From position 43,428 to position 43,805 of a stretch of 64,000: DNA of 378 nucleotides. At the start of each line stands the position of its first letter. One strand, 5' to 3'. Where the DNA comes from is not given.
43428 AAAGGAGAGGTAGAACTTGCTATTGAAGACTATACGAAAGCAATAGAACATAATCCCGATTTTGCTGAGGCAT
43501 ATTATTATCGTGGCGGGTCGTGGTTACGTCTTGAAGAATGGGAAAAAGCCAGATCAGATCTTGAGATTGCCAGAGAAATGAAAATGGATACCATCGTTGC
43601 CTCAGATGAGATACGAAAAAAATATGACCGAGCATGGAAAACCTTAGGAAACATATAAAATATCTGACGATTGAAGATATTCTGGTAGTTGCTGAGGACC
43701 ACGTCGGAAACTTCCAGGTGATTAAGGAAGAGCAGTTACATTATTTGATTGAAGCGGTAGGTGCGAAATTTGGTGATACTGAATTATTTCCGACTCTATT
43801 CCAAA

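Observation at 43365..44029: TPR protein ending in an antitoxin-like helix, overlapping a Doc toxin: possible new TA pairing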

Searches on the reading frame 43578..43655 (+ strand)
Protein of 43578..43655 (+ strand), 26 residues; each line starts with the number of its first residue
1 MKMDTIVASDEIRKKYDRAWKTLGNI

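Call 17: find_related_loci(query=A2, collection=genome_contigs, flank=4000)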
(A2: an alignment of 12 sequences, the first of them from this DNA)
Query A2 (26 aa) in genome_contigs; peptide patterns used: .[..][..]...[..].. (x = any residue, [..] = any of these).
67 stretches matched a pattern; 66 encode a relative of the query (tblastn E <= 1e-3); 66 distinct loci.
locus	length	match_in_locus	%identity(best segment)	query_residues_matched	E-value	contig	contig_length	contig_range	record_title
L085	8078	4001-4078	88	1-26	4e-12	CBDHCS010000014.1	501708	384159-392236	MAG: Candidatus Poribacteria bacterium isolate 2ff7ea9c-4ed9-48aa-ac60-1c2c21251b56 genome assembly, contig: contig_14,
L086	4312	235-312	92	1-26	3e-12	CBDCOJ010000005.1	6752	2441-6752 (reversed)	MAG: Candidatus Poribacteria bacterium isolate dbd3b75f-bfae-4d18-bb17-8f704a16f2b4 genome assembly, contig: contig_5, w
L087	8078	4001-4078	88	1-26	1e-11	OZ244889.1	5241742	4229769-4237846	MAG: Candidatus Poribacteria bacterium isolate e98e4a03-ae45-434a-8c9f-424be2589405 genome assembly, chromosome: 1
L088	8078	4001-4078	88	1-26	1e-11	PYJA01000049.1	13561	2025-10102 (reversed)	MAG: Candidatus Poribacteria bacterium isolate PCPOR2a Ga0207197_1049, whole genome shotgun sequence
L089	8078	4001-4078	85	1-26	1e-11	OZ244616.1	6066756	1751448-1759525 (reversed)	MAG: Candidatus Poribacteria bacterium isolate e5250d40-67f0-410b-965f-0d198546f1b0 genome assembly, chromosome: 1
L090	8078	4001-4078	88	1-26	1e-11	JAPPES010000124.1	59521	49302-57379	MAG: Candidatus Poribacteria bacterium isolate RHO1_bin_11 NODE_1137_length_59521_cov_20.110416, whole genome shotgun se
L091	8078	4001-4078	85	1-26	4e-11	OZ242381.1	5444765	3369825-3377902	MAG: Candidatus Poribacteria bacterium isolate 80d8d026-9b84-4ba5-a38a-fc23128cda22 genome assembly, chromosome: 1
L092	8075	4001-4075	88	1-25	1e-10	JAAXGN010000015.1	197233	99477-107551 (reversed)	MAG: Candidatus Poribacteria bacterium isolate Plut_88864 filtered_Plut_88864_genomic_contig_5926, whole genome shotgun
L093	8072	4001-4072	88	1-24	3e-10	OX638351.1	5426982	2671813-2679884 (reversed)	MAG: uncultured Poribacteria bacterium isolate d4690918-7cf6-4b6d-bcb0-07eb3c50a363 genome assembly, chromosome: 1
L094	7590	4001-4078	77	1-26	5e-10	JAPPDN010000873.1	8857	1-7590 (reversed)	MAG: Candidatus Poribacteria bacterium isolate IRC4_bin_27 NODE_3901_length_8857_cov_5.26608, whole genome shotgun seque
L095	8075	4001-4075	84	1-25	5e-10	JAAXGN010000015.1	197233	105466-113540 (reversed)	MAG: Candidatus Poribacteria bacterium isolate Plut_88864 filtered_Plut_88864_genomic_contig_5926, whole genome shotgun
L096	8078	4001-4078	69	1-26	7e-9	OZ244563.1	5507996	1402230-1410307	MAG: Candidatus Poribacteria bacterium isolate ff81fa92-488d-40f9-821d-30cdc2806971 genome assembly, chromosome: 1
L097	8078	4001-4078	65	1-26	1e-8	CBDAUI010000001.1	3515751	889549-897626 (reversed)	MAG: Candidatus Poribacteria bacterium isolate ebb03bee-5bc3-4167-9627-03da9fd662bd genome assembly, contig: contig_1, w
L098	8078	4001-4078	65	1-26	1e-8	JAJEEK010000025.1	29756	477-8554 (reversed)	MAG: Candidatus Poribacteria bacterium isolate p16x34bins.28 k141_29911, whole genome shotgun sequence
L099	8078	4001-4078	69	1-26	1e-8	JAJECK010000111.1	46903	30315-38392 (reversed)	MAG: Candidatus Poribacteria bacterium isolate jk18xAbins.19 k141_1480092, whole genome shotgun sequence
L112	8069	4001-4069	70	4-26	1e-6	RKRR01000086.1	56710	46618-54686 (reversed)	MAG: Candidatus Poribacteria bacterium isolate PNGco_C_binSS2 scaffold_31, whole genome shotgun sequence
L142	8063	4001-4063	62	4-24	6e-5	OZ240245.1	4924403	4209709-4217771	MAG: Candidatus Poribacteria bacterium isolate dca23892-4e13-4299-a543-0851fd76b4fe genome assembly, chromosome: 1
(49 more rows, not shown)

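Call 34: search_solved_structures(query=A2, max_evalue=10, show_alignments=5)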
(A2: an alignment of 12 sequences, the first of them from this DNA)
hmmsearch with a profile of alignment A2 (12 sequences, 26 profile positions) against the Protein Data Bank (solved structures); distinct sequences matched with E-value up to 10: 10.
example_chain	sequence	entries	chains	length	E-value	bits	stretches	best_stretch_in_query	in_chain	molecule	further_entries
1wjz_A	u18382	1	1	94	0.014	17.9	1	17-25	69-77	1700030A21Rik protein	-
8sua_A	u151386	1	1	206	0.034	16.7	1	4-18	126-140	DarR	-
8svd_A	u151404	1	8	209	0.035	16.7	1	4-18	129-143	DarR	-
2l6l_A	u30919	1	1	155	0.13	14.9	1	17-25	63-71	DnaJ homolog subfamily C member 24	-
3d3o_A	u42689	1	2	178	0.23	14.1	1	8-18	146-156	Putative transcriptional regulator, IcIR family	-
8t5y_A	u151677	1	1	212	0.69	12.5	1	4-18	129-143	DarR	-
8suk_A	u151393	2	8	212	0.69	12.5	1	4-18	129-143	DarR | TetR/AcrR family transcriptional regulator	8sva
7vbi_P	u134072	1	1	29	0.89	12.2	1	3-15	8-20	Non-acylated_tirzepatide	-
7fim_P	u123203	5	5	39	1.7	11.3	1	3-15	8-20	Tirzepatide | Tiezepatide | Non-acylated_tirzepatide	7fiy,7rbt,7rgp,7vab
7fbg_A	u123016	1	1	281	2.1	11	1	16-26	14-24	Purine nucleoside phosphorylase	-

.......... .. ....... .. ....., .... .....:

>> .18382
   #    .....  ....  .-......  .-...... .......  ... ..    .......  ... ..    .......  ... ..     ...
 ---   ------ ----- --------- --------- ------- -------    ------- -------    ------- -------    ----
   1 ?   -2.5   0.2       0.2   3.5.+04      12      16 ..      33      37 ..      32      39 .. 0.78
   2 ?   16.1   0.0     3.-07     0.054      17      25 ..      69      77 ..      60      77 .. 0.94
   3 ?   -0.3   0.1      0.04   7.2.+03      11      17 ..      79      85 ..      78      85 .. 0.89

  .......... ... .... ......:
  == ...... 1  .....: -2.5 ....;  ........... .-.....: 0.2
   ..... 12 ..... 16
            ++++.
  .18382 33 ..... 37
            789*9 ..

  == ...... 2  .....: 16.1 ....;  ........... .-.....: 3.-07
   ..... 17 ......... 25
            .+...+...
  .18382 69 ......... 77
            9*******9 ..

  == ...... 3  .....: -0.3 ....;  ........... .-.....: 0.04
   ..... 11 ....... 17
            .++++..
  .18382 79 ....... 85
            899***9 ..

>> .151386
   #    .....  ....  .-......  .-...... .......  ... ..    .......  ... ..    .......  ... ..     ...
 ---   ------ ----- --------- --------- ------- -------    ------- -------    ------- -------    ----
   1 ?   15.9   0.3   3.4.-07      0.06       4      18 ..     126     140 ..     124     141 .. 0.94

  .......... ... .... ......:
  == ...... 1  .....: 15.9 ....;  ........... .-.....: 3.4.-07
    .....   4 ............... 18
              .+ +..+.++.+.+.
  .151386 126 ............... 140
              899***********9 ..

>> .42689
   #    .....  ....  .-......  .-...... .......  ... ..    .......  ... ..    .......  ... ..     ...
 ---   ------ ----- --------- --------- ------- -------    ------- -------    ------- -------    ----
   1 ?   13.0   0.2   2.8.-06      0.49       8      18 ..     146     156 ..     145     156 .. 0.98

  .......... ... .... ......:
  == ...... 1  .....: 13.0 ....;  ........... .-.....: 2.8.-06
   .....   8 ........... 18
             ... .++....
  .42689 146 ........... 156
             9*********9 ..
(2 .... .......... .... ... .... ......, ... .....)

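Call 65: search_protein_families(library=padloc, proteins=[L112:1373-4069:+], max_evalue=0.001)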
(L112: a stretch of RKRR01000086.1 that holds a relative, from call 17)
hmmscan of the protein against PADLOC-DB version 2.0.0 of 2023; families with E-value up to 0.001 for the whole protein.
L112:1373-4069:+ (899 aa): 15 families
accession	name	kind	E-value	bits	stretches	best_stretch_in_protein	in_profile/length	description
PDLC01101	PrimPol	-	7.5e-15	52.6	0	488-539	50-101/490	adaptation polymerase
PDLC02421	Aga_TIR-PNTD1-PNTD2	-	1e-14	52.5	1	20-181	4-154/430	Class I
PDLC02403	Aga_TIR-PNTD1-PNTD2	-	1e-14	52.4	1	22-187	5-162/443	Class I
PDLC05062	PDC-S66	-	2.5e-12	44.9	1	10-95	139-223/282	-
PDLC02012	SAVED5--SAVED_TIR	-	3.2e-12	44.3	1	15-73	9-66/404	-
PDLC02907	TPR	-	1.2e-09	35.3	0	428-513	572-656/864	-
PDLC03957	bSEFIR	-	2.4e-09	35.5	1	13-116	29-140/412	-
PDLC01169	TPR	-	4.1e-08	30.9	0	472-540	110-184/252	TPR repeats containing protein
PDLC01172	TPR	-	2.3e-07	28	0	822-865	146-189/448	TPR repeats containing protein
PDLC02962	RT-TIR_XII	-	1e-06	25.9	1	9-101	335-426/478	single gene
PDLC00728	Effector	-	3.7e-06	24.2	1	15-72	5-66/432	TIR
PDLC02400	Aga_TIR-PNTD1-PNTD2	-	3.7e-06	23.5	1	31-171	199-330/639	Class I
PDLC02416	Aga_REase-TIR-PNTD1-PNTD2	-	2.6e-05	21.1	1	28-160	164-282/572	Class I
PDLC00434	ThsB1|ThsB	-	9e-05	19.7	1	16-64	135-184/396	TIR-like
PDLC00727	Effector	-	0.00042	16.9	1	16-72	170-226/590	TIR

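Call 82: search_protein_families(library=pfam, proteins=[L112:4-1353:+, L112:4629-5732:+, L112:5815-7050:+, L112:7531-7935:-, L142:85-756:+, L142:5212-5928:+, L142:5981-6757:+], max_evalue=0.001)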
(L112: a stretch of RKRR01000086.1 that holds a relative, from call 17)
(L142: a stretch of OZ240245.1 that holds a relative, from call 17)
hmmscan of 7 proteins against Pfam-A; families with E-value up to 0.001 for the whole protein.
L112:4-1353:+ (450 aa): 2 families
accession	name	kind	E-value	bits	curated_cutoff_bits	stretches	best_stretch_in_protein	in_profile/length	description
PF07669.17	Eco57I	-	9.3e-28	97.9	25.3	1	5-95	72-166/171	Eco57I restriction-modification methylase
PF22837.1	M_Eco57I_C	-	0.00012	22.1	27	1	189-292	30-140/283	Type II methyltransferase M.Eco57I, C-terminal domain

L112:4629-5732:+ (368 aa): 1 family
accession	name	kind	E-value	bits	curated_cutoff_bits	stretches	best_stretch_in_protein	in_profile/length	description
PF21621.3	MPI_cupin_dom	-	5.5e-08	33.1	27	1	290-354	8-72/79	Mannose-6-phosphate isomerase, cupin domain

L112:5815-7050:+ (412 aa): 1 family
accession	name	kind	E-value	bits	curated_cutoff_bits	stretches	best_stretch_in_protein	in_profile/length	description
PF01553.26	Acyltransferase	-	3.6e-13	49.9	23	1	56-188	13-131/132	Acyltransferase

L112:7531-7935:- (134 aa): 0 families

L142:85-756:+ (224 aa): 24 families
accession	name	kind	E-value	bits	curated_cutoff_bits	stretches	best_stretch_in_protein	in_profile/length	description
PF00515.34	TPR_1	-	9.6e-41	136.4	27.8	4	89-122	1-34/34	Tetratricopeptide repeat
PF13414.12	TPR_11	-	2.5e-40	136.3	26.8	4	28-69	1-42/42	TPR repeat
PF07719.23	TPR_2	-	1.8e-35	118.6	27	4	89-122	1-34/34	Tetratricopeptide repeat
PF13432.12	TPR_16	-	3.6e-31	107.7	32.7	4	95-152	3-60/65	Tetratricopeptide repeat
PF13181.12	TPR_8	-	9.4e-31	103.8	25.7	3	89-122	1-34/34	Tetratricopeptide repeat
PF13431.12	TPR_17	-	5.8e-22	76.5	24.4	3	78-109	2-33/34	Tetratricopeptide repeat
PF13424.12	TPR_12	-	6.6e-21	74.7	30.1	2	56-120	4-76/77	Tetratricopeptide repeat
PF13371.12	TPR_9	-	8.9e-14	51.7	35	2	99-152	5-58/73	Tetratricopeptide repeat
PF13428.12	TPR_14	-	2.4e-13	49.8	23.5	0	91-127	3-39/44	Tetratricopeptide repeat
PF13174.12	TPR_6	-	3.1e-12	46.7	26.3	0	95-121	6-32/33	Tetratricopeptide repeat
PF13176.12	TPR_7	-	4.9e-12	45.4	27.9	0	58-89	2-33/36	Tetratricopeptide repeat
PF14559.12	TPR_19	-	2.6e-10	40.9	25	1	35-85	5-55/68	Tetratricopeptide repeat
PF13374.12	TPR_10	-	1.7e-09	37.8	27.5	0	89-119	2-32/42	Tetratricopeptide repeat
PF10516.15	SHNi-TPR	-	3e-08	33.5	21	0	35-52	15-32/38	SHNi-TPR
PF25575.1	TPR_BSK1_C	-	7.9e-07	29.4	42.2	0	61-121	48-109/118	Serine/threonine-protein kinase BSK1-like, TPR repeats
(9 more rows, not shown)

L142:5212-5928:+ (239 aa): 0 families

L142:5981-6757:+ (259 aa): 5 families
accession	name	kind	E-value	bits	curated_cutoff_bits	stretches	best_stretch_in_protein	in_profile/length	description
PF00023.36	Ank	-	2.5e-08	34.2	21.1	0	132-158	5-31/33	Ankyrin repeat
PF12796.13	Ank_2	-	2.7e-08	34.7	27.3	0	130-216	30-89/90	Ankyrin repeats (3 copies)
PF13606.12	Ank_3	-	5.3e-07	29.8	22.3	0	132-157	5-30/30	Ankyrin repeat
PF13637.12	Ank_4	-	7e-07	29.8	22.7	0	34-87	1-49/50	Ankyrin repeats (many copies)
PF13857.12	Ank_5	-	4e-05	24.3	27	0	68-100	16-46/56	Ankyrin repeats (many copies)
